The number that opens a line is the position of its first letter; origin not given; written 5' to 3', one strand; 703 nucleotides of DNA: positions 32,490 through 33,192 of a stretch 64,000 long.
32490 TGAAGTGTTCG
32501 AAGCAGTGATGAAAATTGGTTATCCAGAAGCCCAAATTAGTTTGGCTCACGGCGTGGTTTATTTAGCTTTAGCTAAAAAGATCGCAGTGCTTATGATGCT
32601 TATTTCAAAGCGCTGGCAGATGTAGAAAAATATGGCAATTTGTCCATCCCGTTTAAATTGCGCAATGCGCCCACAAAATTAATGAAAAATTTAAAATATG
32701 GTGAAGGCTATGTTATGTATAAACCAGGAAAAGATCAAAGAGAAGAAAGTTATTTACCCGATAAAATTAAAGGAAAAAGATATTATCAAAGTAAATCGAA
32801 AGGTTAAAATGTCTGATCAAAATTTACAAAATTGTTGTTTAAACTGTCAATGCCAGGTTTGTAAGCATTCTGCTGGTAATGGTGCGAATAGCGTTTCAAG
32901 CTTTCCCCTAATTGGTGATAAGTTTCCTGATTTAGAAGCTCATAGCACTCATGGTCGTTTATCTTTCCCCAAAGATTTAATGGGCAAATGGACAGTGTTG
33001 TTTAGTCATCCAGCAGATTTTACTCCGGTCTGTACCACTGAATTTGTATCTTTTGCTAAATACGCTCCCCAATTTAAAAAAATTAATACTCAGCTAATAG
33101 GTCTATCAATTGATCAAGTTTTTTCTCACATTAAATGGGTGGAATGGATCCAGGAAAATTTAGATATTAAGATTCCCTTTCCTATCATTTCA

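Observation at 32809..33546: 1-Cys peroxiredoxin with a Cys-rich N-terminal tag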

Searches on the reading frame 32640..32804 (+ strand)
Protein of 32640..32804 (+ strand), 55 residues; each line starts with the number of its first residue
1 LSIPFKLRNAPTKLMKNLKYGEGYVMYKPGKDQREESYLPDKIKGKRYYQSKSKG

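Call 14: search_protein_families(library=pfam, proteins=[window:32640-32804:+], max_evalue=0.001)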
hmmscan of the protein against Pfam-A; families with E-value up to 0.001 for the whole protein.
window:32640-32804:+ (55 aa): 1 family
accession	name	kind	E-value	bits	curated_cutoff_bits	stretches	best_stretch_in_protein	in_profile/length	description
PF12002.13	MgsA_C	-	4.7e-09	36.8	27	1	2-54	100-153/167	MgsA AAA+ ATPase C terminal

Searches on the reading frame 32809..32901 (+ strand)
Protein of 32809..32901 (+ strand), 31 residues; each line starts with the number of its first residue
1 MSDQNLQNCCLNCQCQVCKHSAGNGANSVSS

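Call 48: search_protein_families(library=pfam, proteins=[window:32809-32901:+], max_evalue=10)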
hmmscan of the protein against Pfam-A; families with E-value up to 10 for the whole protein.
seq(31 aa): 0 families
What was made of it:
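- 32809..32901 (+): Cys-rich N-terminal tail, residues 1-31 (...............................). No Pfam family matches it (call 48).
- On Metallothionein (operational definition): No Pfam hit for five Cys-rich tags or one Met/His-rich tail at E up to 10 (call 48).
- Closest known: Metallothioneins. Different: It matches no Pfam metallothionein family (call 48), and metal binding is untested.
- No recognisable domain (call 48).
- Tried and rejected: Pfam on isolated tags gave no family (call 48).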

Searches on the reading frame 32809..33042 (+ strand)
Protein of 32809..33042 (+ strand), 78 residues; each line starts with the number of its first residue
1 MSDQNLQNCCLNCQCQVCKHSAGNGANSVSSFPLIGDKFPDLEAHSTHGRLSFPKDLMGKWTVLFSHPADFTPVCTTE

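Call 20: find_homologous_proteins(query=A1, max_evalue=0.00001)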
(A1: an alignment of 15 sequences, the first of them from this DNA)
Query A1 (15 sequences) (78 aa, profile of the alignment): 6988 proteins with E <= 0.00001 among 8000 candidates; the best 120 are listed.
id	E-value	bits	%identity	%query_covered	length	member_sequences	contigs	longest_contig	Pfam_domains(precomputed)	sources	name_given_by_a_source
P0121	4.3e-35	138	85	68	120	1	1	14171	PF08534.17,PF00578.28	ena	-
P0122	4.1e-29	118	60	100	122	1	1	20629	PF08534.17,PF00578.28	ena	-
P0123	1.7e-23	100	65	63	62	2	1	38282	PF00578.28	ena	-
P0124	5.4e-23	99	63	63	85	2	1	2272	PF08534.17,PF00578.28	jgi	jgi:peroxiredoxin (alkyl hydroperoxide reductase subunit C)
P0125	6.0e-23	99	46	100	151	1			PF08534.17,PF00578.28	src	-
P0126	6.6e-23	99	70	59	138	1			PF08534.17,PF00578.28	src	-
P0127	8.4e-23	98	63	63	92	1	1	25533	PF08534.17,PF00578.28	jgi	-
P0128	9.2e-23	98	67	59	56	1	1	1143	PF08534.17,PF00578.28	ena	-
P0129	9.2e-23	98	67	63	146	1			PF08534.17,PF00578.28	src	-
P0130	9.5e-23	98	65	59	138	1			PF08534.17,PF00578.28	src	-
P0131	1.1e-22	98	67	65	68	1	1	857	PF08534.17,PF00578.28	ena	-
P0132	1.1e-22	98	64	68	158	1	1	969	PF08534.17,PF00578.28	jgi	jgi:peroxiredoxin (alkyl hydroperoxide reductase subunit C)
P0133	1.2e-22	98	67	63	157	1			PF08534.17,PF00578.28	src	-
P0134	1.4e-22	97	65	67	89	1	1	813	PF08534.17,PF00578.28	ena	-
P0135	1.4e-22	97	65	67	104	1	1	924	PF08534.17,PF00578.28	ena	-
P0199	3.4e-21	93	68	60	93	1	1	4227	PF08534.17,PF00578.28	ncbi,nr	ncbi:Peroxiredoxin [uncultured archaeon]|nr:Peroxiredoxin [uncultured archaeon]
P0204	3.5e-21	93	67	63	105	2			PF08534.17,PF00578.28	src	-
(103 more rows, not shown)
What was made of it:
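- Tried and rejected: A second homologue search with the N-terminal 78-residue profile returned mostly truncated proteins (call 20).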

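Call 45: find_encoding_contigs(protein=P0199, flank=5000, max_places=3)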
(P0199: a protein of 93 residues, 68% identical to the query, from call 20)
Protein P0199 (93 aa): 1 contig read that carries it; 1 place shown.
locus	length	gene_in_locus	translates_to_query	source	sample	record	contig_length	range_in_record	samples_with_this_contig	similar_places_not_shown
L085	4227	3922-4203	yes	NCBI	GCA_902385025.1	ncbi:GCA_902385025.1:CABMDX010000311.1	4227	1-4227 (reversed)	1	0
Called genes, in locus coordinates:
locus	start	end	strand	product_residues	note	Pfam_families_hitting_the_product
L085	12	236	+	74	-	-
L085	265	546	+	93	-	PF09871:DUF2098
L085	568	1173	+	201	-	-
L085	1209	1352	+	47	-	-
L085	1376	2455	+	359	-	PF09890:DUF2117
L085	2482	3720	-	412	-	PF04587:ADP_PFK_GK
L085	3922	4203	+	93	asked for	PF00578:AhpC-TSA, PF08534:Redoxin (weak)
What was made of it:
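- Tried and rejected: Context look-up for Met/His-tailed archaeal homologues: P0199 lies beside DUF2098, DUF2117 and ADP-PFK genes with no metal genes (call 45).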

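Call 46: find_encoding_contigs(protein=P0204, flank=5000, max_places=3)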
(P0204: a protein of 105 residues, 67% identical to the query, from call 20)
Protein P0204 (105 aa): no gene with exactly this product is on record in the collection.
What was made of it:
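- Tried and rejected: P0204 is not on record (call 46).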
